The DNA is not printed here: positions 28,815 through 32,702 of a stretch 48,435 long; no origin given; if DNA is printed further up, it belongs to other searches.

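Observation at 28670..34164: Candidate composite defence cassette: HhH-only RadC fragment, 1195-aa nuclease-methyltransferase fusion and Schlafen/AlbA_2-type putative ATPase-HTH protein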

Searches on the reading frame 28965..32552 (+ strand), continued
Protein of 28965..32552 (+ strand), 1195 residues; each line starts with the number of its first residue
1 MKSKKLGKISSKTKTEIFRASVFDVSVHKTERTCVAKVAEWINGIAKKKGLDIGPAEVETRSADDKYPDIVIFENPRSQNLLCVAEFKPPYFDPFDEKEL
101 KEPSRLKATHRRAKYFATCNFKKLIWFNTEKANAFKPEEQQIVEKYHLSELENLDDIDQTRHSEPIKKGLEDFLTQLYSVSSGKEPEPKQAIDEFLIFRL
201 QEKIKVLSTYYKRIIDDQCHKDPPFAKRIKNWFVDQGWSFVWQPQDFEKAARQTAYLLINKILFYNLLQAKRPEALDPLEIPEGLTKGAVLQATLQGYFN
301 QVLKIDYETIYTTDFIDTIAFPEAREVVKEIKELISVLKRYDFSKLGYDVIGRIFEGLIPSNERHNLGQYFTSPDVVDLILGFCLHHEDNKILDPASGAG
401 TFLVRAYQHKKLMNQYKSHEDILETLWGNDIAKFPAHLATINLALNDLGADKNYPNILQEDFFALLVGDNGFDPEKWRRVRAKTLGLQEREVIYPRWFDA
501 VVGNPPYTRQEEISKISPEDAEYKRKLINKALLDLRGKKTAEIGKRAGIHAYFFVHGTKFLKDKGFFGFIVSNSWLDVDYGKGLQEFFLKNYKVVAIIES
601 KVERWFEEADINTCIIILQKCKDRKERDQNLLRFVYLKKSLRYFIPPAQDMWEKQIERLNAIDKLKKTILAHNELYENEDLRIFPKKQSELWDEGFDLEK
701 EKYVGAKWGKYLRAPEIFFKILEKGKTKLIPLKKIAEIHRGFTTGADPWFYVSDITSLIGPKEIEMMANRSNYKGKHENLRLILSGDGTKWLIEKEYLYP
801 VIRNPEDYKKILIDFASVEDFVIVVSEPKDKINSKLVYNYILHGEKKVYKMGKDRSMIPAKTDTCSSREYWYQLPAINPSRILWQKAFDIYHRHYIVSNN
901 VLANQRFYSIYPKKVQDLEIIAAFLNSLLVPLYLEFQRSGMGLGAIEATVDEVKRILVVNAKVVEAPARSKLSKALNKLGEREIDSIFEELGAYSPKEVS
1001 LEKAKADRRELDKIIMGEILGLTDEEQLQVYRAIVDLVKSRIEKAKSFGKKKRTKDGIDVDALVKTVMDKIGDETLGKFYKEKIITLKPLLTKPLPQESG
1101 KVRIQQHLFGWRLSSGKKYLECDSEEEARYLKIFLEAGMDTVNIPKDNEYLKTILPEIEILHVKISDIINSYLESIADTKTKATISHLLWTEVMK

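Call 18: search_solved_structures(query=A1, max_evalue=0.01, show_alignments=1)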
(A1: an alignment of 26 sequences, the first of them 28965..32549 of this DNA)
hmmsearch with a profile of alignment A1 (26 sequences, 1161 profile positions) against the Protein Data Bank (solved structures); distinct sequences matched with E-value up to 0.01: 10.
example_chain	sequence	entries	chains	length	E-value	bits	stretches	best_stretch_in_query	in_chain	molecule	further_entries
7qw5_A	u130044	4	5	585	2.1e-10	42.4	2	362-631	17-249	Modification methylase BseCI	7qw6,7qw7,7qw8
2okc_A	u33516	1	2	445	6.1e-10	40.9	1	325-446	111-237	Type I restriction enzyme StySJI M protein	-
5ybb_A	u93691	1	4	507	3.7e-08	35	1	324-446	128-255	Type I restriction-modification system methyltransferase subunit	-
2ibs_A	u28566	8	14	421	1.1e-05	26.8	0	493-586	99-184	Modification methylase TaqI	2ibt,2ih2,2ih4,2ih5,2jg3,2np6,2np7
1aqi_A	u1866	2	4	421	1.1e-05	26.8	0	493-586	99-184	ADENINE-N6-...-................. TAQI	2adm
1aqj_A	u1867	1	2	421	1.1e-05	26.8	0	493-586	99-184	ADENINE-N6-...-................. TAQI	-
3ufb_A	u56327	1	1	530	1.9e-05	26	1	356-443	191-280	Type I restriction-modification system methyltransferase subunit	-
1g38_A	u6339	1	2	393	0.00014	23.1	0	493-586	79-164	MODIFICATION METHYLASE TAQI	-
5hr4_C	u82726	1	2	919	0.00015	23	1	331-446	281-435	MmeI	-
7vru_A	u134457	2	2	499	0.0014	19.8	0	341-403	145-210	Site-specific DNA-methyltransferase (adenine-specific)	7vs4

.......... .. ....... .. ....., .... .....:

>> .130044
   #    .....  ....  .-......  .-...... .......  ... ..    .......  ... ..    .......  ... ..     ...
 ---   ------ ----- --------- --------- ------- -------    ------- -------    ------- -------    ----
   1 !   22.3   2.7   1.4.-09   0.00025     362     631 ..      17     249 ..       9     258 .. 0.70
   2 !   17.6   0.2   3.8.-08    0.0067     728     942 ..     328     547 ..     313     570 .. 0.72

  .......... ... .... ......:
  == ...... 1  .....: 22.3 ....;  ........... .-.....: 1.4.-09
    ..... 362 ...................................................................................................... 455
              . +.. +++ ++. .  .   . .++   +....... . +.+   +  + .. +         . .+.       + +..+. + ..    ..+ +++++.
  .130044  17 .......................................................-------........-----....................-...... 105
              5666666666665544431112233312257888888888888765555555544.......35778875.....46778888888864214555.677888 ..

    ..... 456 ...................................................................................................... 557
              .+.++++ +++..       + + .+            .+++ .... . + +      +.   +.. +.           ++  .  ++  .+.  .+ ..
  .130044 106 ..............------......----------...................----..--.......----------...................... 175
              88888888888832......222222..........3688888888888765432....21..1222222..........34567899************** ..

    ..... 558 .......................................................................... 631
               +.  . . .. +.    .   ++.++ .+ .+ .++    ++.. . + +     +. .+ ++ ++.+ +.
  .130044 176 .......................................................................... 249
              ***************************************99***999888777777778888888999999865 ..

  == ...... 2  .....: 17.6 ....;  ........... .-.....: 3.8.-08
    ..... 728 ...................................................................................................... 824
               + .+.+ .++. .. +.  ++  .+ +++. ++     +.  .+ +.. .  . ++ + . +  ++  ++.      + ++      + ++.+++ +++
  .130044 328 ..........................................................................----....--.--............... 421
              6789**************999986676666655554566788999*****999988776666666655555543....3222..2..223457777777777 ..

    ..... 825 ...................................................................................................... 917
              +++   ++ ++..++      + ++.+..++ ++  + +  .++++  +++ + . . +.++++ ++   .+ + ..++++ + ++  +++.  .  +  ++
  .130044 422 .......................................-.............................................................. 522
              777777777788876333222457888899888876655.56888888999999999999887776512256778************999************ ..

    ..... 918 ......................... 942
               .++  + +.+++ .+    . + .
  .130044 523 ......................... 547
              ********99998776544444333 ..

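Call 47: predict_structure(alignment_id=A1)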
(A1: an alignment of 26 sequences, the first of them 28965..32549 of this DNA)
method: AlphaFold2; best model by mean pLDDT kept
length: 1195 residues; sequences in the alignment: 26
mean_pLDDT: 58.9   pTM: 0.38
mean pLDDT of the five models: 58.9, 56.8, 55.1, 54.9, 54.2
residues with pLDDT >= 90: 37; 70-90: 433; 50-70: 247; < 50: 478
segments of 3 or more residues with pLDDT < 50: 1-28, 385-401, 412-524, 540-584, 596-615, 630-746, 804-813, 850-863, 874-877, 936-964, 975-1022, 1032-1051
pLDDT, mean of each block of 10 residues (from residue 1): 30 34 41 85 88 79 61 81 88 80 88 91 91 83 86 81 87 91 79 76 84 83 79 63 71 82 78 67 58 71 54 62 76 80 67 71 57 58 48 38 54 42 28 27 27 29 30 37 33 28 30 35 50 52 34 31 41 45 51 50 31 49 58 34 33 38 37 36 39 42 36 37 32 24 43 79 79 78 81 83 42 52 77 83 70 36 57 55 64 67 63 70 66 50 40 42 51 47 39 38 39 40 52 42 35 55 75 82 77 77 76 81 85 84 81 85 85 70 80 82
secondary structure, 60 per line:
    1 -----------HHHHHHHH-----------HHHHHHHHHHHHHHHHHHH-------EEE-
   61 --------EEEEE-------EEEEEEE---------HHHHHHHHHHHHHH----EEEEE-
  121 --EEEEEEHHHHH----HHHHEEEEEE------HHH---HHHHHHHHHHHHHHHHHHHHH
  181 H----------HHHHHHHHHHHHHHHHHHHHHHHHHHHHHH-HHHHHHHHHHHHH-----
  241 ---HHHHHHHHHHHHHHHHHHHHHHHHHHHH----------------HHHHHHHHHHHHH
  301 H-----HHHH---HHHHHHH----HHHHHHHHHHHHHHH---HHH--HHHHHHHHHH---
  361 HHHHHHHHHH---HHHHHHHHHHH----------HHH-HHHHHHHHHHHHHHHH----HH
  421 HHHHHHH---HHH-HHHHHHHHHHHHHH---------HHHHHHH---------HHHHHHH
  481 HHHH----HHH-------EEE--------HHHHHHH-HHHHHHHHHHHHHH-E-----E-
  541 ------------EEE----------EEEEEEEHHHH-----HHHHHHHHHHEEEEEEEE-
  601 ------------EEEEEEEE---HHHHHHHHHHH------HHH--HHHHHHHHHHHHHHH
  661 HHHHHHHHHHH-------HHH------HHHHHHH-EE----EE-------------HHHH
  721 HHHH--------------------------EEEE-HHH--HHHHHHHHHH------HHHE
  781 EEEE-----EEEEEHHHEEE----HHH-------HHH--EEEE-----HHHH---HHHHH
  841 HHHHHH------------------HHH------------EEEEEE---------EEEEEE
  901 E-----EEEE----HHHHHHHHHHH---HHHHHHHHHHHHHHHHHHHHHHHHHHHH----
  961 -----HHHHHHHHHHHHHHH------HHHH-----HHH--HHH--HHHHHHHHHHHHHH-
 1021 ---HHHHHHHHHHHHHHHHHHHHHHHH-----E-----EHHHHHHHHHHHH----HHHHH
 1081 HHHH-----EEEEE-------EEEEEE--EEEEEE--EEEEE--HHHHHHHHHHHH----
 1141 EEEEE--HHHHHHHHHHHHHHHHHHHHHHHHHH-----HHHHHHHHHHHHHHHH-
elements in order (helices of 4 or more, strands of 3 or more residues): H12-19 H31-49 E57-59 E69-73 E81-87 H97-110 E115-119 E123-128 H129-133 H138-141 E142-147 H160-181 H192-221 H223-235 H244-271 H288-301 H307-310 H314-320 H325-339 H348-357 H361-370 H374-384 H399-414 H419-427 H435-448 H458-464 H474-484 E499-501 H510-516 H518-531 E553-555 E566-572 H573-576 H582-591 E592-599 E613-620 H624-634 H646-671 H688-694 H717-724 E751-754 H761-770 E780-784 E790-794 E798-800 E820-823 H829-832 H836-846 E880-885 E895-901 E907-910 H915-925 H929-956 H966-980 H987-990 H1006-1019 H1024-1047 H1060-1071 H1076-1084 E1090-1094 E1102-1107 E1110-1115 E1118-1122 H1125-1136 E1141-1145 H1148-1173 H1179-1194

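Call 50: fold_search(model_id=the predicted structure, library=pdb)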
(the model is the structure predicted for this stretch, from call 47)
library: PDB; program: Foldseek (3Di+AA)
matches with E <= 10: 142; with E <= 0.001: 1
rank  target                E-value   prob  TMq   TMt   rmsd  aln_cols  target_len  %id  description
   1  3s1s                  4.3e-04  0.90  0.12  0.15  35.4      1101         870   12  Characterization and crystal structure of the type IIG restriction endonuclease BpuSI (released 2011-07-13)
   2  8w2q_B                2.0e-02  0.30  0.10  0.12  33.6       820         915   14  BsaXI-DNA complex II (released 2024-10-30)
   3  8w0p_A                2.0e-02  0.25  0.11  0.13  43.0      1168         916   12  BsaXI -- Type IIB R-M system (released 2024-10-30)
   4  8w2p_A                3.0e-02  0.25  0.10  0.12  35.1       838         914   14  BsaXI-DNA complex I (released 2024-10-30)
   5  8vpg_A                1.4e-01  0.15  0.08  0.14  29.1       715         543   15  CamA Adenine Methyltransferase Complexed to Cognate Substrate DNA and Containing Quinoline-based SGI-1027 Analog 455 (released 2024-09-25)
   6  5ffj_B                2.1e-01  0.25  0.11  0.11  20.4       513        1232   15  Structure of a nuclease-deletion mutant of the Type ISP restriction-modification enzyme LlaGI in complex with a DNA su (released 2016-03-30)
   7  9ewz_C                2.9e-01  0.25  0.11  0.11  22.4       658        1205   10  Cryo-EM structure of the E. coli BrxX methyltransferase in complex with DNA (released 2025-03-05)
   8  8zek_A                3.8e-01  0.23  0.12  0.12  21.5       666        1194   10  Cryo-EM structure of the E. coli BrxX methyltransferase complexed with Ocr (released 2024-12-11)
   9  8i3d_A                4.0e-01  0.06  0.05  0.09  27.6       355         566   12  Cryo-EM structure of abscisic acid transporter AtABCG25 (released 2023-09-13)
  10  3h1t                  4.8e-01  0.77  0.07  0.15  10.9       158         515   11  The fragment structure of a putative HsdR subunit of a type I restriction enzyme from Vibrio vulnificus YJ016 (released 2009-10-20)
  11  2okc_B                6.9e-01  0.18  0.10  0.20  19.2       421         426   14  Crystal structure of Type I restriction enzyme StySJI M protein (NP_813429.1) from Bacteroides thetaiotaomicron VPI-54 (released 2007-01-30)
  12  2y7c_B                7.9e-01  0.15  0.09  0.17  20.1       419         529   14  Atomic model of the Ocr-bound methylase complex from the Type I restriction-modification enzyme EcoKI (M2S1). Based on (released 2011-02-09)
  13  8c45_A                9.9e-01  0.08  0.10  0.10  22.3       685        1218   10  PglX methyltransferase from the Salmonella BREX phage defence system (aka BrxX) (released 2024-07-10)
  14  6tug_D                1.1e+00  0.06  0.06  0.13  28.2       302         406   16  Enterococcus italicus Csm6 bound to cyclic hexa-2'-fluoro-hexa-dAMP (released 2020-02-26)
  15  9g6e_A                1.6e+00  0.07  0.07  0.13  15.3       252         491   11  CLC7(Y715C)/OSTM1 complex (released 2025-07-30)
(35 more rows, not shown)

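Call 79: find_encoding_contigs(protein=P0003, flank=8000, max_places=2)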
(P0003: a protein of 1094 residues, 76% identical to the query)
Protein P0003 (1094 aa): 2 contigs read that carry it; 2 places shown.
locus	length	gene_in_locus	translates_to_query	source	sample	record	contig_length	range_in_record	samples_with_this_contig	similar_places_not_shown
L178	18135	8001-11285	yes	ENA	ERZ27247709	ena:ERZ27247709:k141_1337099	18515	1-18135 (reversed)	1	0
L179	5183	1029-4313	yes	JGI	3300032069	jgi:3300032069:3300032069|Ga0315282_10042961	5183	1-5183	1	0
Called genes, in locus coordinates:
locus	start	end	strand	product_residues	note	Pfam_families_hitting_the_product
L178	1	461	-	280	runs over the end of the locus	?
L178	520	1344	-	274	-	PF02634:FdhD-NarQ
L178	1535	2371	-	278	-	PF00970:FAD_binding_6, PF00175:NAD_binding_1, PF10418:DHODB_Fe-S_bind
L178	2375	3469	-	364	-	PF13187:Fer4_9 (faint), PF13484:Fer4_16 (faint), PF12838:Fer4_7 (faint), PF14697:Fer4_21 (faint), PF00037:Fer4 (faint), PF13183:Fer4_8 (weak), PF13237:Fer4_10 (faint), PF17179:Fer4_22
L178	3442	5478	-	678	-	PF04879:Molybdop_Fe4S4, PF00384:Molybdopterin, PF01568:Molydop_binding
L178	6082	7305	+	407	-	PF03453:MoeA_N, PF00994:MoCF_biosynth, PF03454:MoeA_C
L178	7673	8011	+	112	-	PF20582:UPF0758_N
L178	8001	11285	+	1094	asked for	PF02384:N6_Mtase, PF20473:MmeI_Mtase, PF07669:Eco57I, PF22837:M_Eco57I_C (faint)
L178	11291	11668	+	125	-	-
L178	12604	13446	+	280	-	PF12849:PBP_like_2, PF01547:SBP_bac_1 (faint), PF13531:SBP_bac_11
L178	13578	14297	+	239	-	PF00528:BPD_transp_1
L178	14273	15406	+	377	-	PF00005:ABC_tran, PF13304:AAA_21 (weak)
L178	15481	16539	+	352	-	PF04055:Radical_SAM, PF13353:Fer4_12 (faint), PF06463:Mob_synth_C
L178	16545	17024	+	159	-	PF01967:MoaC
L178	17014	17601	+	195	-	PF03473:MOSC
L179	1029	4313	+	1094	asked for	PF02384:N6_Mtase, PF20473:MmeI_Mtase, PF07669:Eco57I, PF22837:M_Eco57I_C (faint)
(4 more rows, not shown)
